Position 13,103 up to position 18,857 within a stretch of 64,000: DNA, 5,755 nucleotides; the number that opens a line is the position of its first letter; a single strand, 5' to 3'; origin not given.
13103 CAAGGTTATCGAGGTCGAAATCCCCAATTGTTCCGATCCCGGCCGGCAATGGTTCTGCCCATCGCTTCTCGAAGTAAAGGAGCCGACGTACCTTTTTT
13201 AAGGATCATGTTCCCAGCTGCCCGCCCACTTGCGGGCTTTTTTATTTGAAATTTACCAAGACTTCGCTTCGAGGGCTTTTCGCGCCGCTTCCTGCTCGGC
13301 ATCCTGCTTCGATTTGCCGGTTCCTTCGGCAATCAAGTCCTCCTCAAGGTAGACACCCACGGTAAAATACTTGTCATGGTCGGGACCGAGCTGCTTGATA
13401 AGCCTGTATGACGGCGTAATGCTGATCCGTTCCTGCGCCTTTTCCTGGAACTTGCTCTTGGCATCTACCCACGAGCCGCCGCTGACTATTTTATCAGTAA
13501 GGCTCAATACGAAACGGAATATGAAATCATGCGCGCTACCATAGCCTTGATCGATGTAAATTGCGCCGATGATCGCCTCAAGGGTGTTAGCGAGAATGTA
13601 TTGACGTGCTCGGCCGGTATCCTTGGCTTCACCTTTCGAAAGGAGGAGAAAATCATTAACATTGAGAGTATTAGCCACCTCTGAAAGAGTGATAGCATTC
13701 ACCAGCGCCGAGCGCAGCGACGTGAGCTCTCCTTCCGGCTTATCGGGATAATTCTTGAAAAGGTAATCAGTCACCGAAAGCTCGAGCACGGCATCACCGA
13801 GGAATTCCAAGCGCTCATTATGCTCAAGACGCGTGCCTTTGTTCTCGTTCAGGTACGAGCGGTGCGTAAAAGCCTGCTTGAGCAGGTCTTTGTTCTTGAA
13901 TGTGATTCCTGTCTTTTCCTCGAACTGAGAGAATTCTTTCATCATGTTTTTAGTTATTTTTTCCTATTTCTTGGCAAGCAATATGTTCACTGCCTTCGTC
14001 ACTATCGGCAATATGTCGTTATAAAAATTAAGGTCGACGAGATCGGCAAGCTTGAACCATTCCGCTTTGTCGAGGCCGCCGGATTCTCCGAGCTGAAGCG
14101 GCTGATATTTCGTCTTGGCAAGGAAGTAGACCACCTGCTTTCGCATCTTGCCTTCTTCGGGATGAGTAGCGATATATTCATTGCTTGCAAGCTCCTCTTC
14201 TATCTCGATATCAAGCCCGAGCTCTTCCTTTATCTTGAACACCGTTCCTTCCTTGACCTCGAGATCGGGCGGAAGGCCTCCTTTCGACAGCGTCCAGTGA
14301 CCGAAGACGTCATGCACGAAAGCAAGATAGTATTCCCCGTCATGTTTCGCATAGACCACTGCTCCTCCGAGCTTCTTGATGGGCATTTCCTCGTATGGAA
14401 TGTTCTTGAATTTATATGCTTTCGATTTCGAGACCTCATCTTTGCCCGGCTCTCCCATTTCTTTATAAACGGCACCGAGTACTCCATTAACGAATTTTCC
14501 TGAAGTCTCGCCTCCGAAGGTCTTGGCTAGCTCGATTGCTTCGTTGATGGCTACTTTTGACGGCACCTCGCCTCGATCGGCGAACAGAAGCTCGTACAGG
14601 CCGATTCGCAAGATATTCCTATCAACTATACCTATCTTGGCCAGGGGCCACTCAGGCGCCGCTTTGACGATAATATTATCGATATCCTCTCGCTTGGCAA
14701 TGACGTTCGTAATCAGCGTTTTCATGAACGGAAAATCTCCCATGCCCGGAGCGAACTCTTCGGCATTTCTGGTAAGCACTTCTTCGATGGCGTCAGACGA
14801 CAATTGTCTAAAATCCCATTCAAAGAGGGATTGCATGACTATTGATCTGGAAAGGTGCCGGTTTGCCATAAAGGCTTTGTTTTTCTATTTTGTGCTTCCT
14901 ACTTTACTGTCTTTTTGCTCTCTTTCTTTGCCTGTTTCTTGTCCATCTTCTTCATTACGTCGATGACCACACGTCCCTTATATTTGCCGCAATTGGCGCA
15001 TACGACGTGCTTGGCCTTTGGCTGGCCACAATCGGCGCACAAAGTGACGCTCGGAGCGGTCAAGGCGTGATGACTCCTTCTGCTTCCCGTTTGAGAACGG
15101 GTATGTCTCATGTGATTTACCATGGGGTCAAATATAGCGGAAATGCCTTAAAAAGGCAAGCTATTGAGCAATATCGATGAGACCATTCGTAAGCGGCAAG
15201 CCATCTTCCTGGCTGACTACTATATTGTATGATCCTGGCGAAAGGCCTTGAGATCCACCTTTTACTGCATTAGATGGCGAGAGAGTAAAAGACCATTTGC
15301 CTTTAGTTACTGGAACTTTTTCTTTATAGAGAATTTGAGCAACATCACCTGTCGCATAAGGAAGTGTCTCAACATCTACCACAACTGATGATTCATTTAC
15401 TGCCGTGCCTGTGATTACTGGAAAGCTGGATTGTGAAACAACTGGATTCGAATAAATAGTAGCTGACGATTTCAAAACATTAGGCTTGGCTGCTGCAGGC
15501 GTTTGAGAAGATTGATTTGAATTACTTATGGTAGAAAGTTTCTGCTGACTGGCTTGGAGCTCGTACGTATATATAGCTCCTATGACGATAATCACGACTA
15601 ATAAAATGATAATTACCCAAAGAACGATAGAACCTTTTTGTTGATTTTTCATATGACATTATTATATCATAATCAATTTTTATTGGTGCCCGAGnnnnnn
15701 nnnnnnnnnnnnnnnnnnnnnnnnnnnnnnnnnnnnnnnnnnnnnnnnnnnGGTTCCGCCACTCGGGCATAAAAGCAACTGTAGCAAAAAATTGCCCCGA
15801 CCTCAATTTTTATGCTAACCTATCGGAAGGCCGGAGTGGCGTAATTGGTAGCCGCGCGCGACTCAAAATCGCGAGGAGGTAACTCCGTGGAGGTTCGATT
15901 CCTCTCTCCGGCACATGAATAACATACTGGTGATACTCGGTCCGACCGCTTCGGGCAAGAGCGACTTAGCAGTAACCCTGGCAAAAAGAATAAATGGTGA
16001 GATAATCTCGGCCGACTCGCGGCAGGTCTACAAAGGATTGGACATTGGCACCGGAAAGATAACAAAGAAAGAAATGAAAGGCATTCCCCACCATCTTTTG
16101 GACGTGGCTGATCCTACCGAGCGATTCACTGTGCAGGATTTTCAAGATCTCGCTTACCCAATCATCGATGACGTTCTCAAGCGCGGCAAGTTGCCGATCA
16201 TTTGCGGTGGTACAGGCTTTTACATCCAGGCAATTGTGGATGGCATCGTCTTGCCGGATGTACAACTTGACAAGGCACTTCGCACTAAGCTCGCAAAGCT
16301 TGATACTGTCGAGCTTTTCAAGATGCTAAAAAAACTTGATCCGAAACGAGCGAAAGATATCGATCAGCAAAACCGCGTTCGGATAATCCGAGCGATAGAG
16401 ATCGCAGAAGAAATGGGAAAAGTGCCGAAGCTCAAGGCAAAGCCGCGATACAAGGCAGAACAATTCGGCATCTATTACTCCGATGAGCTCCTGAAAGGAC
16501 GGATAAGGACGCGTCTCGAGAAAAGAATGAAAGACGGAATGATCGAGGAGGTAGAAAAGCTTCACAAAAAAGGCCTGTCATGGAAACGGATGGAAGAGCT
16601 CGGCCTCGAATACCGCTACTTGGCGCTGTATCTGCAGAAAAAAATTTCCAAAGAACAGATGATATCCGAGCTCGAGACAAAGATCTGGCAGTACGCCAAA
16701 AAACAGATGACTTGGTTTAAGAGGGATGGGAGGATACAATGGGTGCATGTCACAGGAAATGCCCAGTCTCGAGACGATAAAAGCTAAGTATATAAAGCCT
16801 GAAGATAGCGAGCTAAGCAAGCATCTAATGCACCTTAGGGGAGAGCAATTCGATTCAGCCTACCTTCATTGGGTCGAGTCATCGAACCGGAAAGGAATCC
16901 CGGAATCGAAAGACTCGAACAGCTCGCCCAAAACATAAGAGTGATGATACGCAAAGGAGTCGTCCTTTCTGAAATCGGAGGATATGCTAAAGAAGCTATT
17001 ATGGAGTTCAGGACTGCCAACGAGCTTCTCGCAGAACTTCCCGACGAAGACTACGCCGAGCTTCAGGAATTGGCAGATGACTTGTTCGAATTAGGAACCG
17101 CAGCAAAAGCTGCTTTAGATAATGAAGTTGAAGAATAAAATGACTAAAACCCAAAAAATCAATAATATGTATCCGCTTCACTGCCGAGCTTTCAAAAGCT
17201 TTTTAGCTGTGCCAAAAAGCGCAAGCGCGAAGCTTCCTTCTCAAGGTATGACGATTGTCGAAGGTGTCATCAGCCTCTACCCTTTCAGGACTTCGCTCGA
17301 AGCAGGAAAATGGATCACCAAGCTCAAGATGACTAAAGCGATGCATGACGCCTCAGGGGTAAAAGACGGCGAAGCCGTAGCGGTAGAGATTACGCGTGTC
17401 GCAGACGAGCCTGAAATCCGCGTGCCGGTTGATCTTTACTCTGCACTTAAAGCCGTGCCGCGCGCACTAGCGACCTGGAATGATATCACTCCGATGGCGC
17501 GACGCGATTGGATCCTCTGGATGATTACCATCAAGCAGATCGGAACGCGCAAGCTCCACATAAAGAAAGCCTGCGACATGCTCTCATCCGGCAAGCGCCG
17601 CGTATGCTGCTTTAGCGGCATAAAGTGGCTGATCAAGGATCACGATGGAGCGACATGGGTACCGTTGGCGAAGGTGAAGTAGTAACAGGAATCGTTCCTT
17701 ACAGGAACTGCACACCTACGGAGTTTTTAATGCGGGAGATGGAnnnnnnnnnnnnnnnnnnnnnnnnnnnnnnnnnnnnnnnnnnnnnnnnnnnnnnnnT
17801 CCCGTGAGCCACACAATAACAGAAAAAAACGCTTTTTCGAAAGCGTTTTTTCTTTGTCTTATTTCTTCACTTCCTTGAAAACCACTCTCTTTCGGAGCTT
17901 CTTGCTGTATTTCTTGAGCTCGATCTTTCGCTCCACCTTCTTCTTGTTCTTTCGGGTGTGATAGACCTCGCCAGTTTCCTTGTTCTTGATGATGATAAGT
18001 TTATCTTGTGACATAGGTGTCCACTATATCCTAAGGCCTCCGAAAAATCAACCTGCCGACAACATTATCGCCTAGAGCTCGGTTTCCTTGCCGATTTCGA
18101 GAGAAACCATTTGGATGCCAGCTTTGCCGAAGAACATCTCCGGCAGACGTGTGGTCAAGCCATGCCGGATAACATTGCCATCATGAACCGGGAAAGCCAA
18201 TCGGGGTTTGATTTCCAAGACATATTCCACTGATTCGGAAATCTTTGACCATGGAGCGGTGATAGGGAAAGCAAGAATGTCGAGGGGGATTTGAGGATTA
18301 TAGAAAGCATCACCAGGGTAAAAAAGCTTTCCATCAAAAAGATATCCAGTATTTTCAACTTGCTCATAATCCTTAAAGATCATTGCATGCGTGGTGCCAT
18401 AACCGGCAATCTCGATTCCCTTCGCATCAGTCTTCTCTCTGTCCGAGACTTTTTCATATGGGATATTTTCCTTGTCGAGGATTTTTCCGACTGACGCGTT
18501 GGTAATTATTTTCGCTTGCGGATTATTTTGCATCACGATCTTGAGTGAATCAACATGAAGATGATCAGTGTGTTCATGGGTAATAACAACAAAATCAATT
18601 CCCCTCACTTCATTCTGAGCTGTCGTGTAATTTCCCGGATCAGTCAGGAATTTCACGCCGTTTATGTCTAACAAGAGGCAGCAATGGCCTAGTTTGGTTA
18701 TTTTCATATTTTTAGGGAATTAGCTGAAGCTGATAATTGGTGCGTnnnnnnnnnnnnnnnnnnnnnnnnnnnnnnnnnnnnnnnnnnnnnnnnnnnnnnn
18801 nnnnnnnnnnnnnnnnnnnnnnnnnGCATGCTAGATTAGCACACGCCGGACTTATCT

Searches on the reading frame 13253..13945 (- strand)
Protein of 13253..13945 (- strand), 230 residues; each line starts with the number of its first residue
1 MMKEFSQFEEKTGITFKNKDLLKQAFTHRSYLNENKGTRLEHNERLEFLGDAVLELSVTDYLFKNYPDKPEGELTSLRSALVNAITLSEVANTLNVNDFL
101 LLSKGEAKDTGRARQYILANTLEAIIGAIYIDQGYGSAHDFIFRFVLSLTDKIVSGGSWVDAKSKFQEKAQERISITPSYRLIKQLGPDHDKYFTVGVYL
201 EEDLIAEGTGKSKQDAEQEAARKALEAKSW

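Call 30: search_protein_families(library=pfam, proteins=[window:13253-13945:-], max_evalue=0.00001)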
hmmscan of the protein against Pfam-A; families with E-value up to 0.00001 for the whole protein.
window:13253-13945:- (230 aa): 4 families
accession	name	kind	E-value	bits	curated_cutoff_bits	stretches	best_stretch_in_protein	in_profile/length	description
PF14622.11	Ribonucleas_3_3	-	8.9e-40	136.3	35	1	18-147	1-125/128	Ribonuclease-III-like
PF00636.31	Ribonuclease_3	-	4.2e-28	98.6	27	1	44-134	1-102/102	Ribonuclease III domain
PF00035.32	dsrm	-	2.2e-17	63.8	23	1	162-226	1-64/66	Double-stranded RNA binding motif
PF22935.1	RM44_endonuclase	-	1.2e-12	48.5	27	1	8-129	9-139/139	Large ribosomal subunit protein mL44, endonuclease domain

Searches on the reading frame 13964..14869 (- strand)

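Call 31: search_protein_families(library=pfam, proteins=[window:13964-14869:-], max_evalue=0.00001)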
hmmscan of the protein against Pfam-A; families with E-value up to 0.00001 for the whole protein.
window:13964-14869:- (301 aa): 2 families
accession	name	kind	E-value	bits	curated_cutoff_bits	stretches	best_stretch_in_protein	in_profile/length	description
PF01029.23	NusB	-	1.8e-32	112.9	23.1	1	7-136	3-133/133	NusB family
PF00293.34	NUDIX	-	1.6e-06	28.6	21.1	1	189-283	27-124/134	NUDIX domain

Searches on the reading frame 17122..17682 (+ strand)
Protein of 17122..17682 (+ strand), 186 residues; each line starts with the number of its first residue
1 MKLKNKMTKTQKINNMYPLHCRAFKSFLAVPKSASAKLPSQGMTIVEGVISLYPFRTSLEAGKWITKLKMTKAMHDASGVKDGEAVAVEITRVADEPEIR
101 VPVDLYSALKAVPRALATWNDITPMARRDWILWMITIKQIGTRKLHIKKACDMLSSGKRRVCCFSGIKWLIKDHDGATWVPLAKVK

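Call 31: search_protein_families(library=pfam, proteins=[window:17122-17682:+], max_evalue=0.00001)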
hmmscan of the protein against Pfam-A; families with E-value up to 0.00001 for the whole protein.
window:17122-17682:+ (186 aa): 2 families
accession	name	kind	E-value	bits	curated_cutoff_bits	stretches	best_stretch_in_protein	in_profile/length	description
PF13376.11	OmdA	-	4.8e-13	49.3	25.6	1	99-157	2-60/60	Bacteriocin-protection, YdeI or OmpD-Associated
PF08922.17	DUF1905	-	2.3e-07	31.2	24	1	26-90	15-81/81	Domain of unknown function (DUF1905)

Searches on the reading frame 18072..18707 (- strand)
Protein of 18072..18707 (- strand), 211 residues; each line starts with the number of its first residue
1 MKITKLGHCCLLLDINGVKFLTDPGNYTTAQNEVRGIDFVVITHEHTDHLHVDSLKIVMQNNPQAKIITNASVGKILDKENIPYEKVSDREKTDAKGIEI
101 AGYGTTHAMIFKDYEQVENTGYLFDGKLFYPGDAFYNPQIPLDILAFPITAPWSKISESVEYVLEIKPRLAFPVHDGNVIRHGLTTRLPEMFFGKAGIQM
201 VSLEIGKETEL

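Call 31: search_protein_families(library=pfam, proteins=[window:18072-18707:-], max_evalue=0.00001)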
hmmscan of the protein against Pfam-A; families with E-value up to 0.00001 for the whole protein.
window:18072-18707:- (211 aa): 3 families
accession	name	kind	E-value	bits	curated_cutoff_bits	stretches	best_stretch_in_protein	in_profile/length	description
PF13483.12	Lactamase_B_3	-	1.7e-21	77.3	24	1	2-175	1-160/160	Beta-lactamase superfamily domain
PF12706.13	Lactamase_B_2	-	1.7e-10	41.3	27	1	26-175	9-199/200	Beta-lactamase superfamily domain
PF00753.33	Lactamase_B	-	9.1e-06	26.2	22.7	0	10-50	8-57/196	Metallo-beta-lactamase superfamily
